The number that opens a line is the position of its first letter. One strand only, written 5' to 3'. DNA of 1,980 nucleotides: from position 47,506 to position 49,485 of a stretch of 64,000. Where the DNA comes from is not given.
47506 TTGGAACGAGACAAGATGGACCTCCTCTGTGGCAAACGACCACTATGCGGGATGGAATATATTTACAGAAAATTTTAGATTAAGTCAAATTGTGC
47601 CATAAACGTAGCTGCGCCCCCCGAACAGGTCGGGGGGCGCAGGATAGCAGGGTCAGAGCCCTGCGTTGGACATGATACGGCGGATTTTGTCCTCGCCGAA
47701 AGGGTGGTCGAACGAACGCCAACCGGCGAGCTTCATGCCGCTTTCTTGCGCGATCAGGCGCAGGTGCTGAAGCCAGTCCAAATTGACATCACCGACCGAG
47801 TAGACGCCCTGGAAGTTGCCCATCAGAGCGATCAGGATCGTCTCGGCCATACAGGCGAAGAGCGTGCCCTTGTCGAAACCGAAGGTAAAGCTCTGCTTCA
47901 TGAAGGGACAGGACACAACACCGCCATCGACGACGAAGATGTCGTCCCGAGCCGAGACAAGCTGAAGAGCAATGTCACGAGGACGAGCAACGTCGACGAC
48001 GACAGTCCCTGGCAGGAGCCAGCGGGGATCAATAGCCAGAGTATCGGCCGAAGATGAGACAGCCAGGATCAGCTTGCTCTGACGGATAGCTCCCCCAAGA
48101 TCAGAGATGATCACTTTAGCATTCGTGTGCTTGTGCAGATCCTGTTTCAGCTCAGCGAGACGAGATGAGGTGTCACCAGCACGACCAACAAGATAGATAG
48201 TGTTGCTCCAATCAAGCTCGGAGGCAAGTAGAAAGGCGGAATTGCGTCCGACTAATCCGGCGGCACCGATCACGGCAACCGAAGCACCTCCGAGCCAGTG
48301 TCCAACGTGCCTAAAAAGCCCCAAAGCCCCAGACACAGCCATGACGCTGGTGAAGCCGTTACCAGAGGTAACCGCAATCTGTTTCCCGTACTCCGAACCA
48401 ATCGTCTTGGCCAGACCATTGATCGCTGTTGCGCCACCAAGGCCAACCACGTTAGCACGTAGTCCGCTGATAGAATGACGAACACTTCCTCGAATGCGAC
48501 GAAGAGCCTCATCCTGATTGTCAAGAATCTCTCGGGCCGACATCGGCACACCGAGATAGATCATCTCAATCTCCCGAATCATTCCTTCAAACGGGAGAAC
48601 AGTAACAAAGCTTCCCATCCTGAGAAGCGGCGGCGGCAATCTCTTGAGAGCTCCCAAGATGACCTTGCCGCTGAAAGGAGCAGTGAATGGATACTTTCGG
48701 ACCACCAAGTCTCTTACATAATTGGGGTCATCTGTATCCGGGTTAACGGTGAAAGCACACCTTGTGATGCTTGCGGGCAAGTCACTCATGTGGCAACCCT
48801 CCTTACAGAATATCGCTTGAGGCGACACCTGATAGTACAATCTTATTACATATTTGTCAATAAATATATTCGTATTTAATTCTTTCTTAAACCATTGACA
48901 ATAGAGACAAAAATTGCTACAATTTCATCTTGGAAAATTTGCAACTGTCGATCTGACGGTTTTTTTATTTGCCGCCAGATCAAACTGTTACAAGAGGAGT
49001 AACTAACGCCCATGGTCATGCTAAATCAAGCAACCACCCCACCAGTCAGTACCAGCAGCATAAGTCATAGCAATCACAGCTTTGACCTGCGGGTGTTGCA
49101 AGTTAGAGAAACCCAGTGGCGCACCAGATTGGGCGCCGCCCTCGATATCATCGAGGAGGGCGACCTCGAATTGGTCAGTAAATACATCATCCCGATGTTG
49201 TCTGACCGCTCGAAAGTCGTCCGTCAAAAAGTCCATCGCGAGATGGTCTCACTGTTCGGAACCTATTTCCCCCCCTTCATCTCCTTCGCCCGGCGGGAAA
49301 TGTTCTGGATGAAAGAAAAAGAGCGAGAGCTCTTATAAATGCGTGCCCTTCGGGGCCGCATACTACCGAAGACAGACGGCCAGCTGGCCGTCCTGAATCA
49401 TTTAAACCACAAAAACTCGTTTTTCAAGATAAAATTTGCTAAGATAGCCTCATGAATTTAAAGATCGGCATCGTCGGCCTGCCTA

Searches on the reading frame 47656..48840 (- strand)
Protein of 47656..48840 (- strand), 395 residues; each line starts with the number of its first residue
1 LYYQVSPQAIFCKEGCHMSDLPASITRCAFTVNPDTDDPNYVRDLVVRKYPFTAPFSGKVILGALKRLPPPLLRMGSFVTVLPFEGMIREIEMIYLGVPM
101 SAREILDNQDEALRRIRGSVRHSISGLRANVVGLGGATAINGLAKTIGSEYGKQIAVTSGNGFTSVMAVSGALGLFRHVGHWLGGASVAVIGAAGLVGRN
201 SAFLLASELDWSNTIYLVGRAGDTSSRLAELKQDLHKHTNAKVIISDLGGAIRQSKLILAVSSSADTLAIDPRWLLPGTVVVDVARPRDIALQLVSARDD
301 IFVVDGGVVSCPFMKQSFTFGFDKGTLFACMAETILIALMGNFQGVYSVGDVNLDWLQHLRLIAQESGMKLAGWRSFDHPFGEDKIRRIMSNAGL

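Call 10: search_protein_families(library=pfam, max_evalue=1, proteins=[window:47656-48840:-])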
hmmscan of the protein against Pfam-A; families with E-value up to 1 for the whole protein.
window:47656-48840:- (395 aa): 5 families
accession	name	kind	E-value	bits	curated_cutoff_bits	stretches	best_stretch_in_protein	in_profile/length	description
PF01118.30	Semialdhyde_dh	-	0.0011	19.9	26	1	188-285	2-97/121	Semialdehyde dehydrogenase, NAD binding domain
PF02882.25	THF_DHG_CYH_C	-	0.0014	18.4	27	1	170-223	21-60/160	Tetrahydrofolate dehydrogenase/cyclohydrolase, NAD(P)-binding domain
PF01488.26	Shikimate_DH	-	0.0049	17.4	24.3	1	184-299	11-125/138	Shikimate / quinate 5-dehydrogenase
PF00056.29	Ldh_1_N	-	0.012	16.1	27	1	188-259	3-74/141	lactate/malate dehydrogenase, NAD binding domain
PF20506.3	DUF6732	-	0.48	10.7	27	0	180-198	30-48/72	Family of unknown function (DUF6732)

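Call 77: search_protein_families(library=ncbifam, max_evalue=0.1, proteins=[window:47656-48840:-])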
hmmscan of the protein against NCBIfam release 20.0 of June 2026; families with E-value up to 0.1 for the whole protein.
window:47656-48840:- (395 aa): 5 families
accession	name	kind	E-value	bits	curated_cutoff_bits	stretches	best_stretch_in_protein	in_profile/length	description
NF053554.1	prodigi_MAP_PigE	equivalog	3.1e-34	118.4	850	1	98-389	68-353/837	prodigiosin MAP biosynthesis aminotransferase PigE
TIGR04058.1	AcACP_reductase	equivalog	2.9e-12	46.6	449.7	1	158-351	128-314/339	long-chain acyl-[acyl-carrier-protein] reductase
TIGR03944.1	dehyd_SbnB_fam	equivalog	0.0094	15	326.9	1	186-304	133-245/327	2,3-diaminopropionate biosynthesis protein SbnB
NF010770.0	PRK14173.1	equivalog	0.028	13.7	411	0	239-285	183-227/287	bifunctional 5,10-methylene-tetrahydrofolate dehydrogenase/ 5,10-methylene-tetrahydrofolate cyclohydrolase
NF010789.1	PRK14193.1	equivalog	0.05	12.8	401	0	171-215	143-186/281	bifunctional methylenetetrahydrofolate dehydrogenase/methenyltetrahydrofolate cyclohydrolase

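Call 78: search_protein_families(library=phrogs, max_evalue=0.1, proteins=[window:47656-48840:-])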
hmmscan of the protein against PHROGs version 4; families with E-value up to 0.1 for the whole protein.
window:47656-48840:- (395 aa): 1 family
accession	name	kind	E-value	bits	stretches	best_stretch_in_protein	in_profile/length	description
phrog_12811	-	unknown function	0.023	15.8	0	86-120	18-52/61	-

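Call 79: search_protein_families(library=padloc, max_evalue=0.1, proteins=[window:47656-48840:-])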
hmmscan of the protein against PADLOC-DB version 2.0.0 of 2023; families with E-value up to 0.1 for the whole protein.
window:47656-48840:- (395 aa): 0 families

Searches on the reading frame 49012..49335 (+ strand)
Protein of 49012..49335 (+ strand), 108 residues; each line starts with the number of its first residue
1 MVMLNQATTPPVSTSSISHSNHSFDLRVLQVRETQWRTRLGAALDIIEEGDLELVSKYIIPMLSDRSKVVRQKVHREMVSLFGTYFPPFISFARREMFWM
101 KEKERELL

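Call 10: search_protein_families(library=pfam, max_evalue=1, proteins=[window:49012-49335:+])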
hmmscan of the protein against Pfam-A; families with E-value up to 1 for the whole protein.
window:49012-49335:+ (108 aa): 1 family
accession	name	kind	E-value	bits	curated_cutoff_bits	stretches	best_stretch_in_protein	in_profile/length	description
PF21581.3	SCD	-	0.11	13.2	27.5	1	57-83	33-59/75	Stromalin conservative domain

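Call 77: search_protein_families(library=ncbifam, max_evalue=0.1, proteins=[window:49012-49335:+])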
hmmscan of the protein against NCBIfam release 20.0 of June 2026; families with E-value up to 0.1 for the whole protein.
window:49012-49335:+ (108 aa): 0 families

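Call 78: search_protein_families(library=phrogs, max_evalue=0.1, proteins=[window:49012-49335:+])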
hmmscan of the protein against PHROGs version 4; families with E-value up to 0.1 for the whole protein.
window:49012-49335:+ (108 aa): 0 families

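Call 79: search_protein_families(library=padloc, max_evalue=0.1, proteins=[window:49012-49335:+])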
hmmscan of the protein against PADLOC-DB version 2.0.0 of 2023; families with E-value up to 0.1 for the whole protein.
window:49012-49335:+ (108 aa): 0 families
